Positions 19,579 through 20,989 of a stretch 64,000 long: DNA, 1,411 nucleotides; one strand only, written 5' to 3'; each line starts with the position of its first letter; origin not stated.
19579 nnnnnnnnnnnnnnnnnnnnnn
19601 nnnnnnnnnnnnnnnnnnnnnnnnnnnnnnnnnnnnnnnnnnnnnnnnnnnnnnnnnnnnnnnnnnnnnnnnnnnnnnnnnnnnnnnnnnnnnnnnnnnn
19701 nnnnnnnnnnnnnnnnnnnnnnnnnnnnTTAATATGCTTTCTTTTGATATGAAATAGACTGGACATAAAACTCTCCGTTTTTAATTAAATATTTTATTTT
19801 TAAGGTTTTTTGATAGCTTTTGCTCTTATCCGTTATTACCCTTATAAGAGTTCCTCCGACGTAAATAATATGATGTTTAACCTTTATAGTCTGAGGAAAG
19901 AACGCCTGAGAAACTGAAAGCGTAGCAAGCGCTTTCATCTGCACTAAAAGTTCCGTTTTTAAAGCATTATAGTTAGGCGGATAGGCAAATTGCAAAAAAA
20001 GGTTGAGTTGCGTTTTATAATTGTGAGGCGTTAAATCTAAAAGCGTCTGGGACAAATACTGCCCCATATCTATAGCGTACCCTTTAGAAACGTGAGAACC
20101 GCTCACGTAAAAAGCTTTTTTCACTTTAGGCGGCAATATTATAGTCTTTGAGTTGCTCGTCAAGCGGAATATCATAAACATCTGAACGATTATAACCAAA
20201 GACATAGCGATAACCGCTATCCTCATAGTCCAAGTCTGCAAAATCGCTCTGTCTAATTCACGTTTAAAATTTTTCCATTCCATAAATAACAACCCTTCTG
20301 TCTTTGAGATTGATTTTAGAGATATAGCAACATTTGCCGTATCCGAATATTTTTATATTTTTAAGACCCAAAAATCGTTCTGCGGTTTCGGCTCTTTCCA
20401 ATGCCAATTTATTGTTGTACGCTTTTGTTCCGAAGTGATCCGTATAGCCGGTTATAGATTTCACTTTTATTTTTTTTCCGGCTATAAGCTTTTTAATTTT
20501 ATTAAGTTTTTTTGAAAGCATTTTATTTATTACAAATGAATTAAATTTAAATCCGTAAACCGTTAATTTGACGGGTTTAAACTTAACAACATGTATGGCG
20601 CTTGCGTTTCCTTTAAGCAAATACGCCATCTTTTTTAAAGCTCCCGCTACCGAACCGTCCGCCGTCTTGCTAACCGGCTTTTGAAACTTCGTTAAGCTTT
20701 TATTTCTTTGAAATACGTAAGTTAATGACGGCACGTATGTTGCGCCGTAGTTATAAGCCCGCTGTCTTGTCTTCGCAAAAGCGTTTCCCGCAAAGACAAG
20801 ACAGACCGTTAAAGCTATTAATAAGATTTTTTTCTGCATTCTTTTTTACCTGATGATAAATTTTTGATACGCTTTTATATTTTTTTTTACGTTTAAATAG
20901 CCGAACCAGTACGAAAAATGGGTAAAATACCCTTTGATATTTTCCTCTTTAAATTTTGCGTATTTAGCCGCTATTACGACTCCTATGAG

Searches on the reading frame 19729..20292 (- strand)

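Call 69: search_protein_families(library=pfam, proteins=[window:19729-20292:-], max_evalue=0.001)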
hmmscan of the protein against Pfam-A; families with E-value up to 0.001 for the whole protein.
window:19729-20292:- (187 aa): 1 family
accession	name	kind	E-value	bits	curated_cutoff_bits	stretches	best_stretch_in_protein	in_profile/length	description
PF05309.16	TraE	-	2.2e-28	99.4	24.8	1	4-180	1-180/182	TraE protein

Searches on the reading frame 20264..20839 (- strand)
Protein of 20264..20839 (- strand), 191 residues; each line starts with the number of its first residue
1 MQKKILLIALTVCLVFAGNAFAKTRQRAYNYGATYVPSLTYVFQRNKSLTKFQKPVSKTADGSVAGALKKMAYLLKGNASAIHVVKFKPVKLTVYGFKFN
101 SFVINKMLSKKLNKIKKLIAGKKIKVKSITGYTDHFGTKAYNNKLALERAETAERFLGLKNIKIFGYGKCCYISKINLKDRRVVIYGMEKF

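Call 69: search_protein_families(library=pfam, proteins=[window:20264-20839:-], max_evalue=0.001)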
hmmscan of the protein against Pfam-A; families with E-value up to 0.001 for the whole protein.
window:20264-20839:- (191 aa): 1 family
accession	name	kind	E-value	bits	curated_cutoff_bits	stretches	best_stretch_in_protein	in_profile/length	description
PF00691.25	OmpA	-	3.8e-09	37.2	27.2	1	97-160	2-67/98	OmpA family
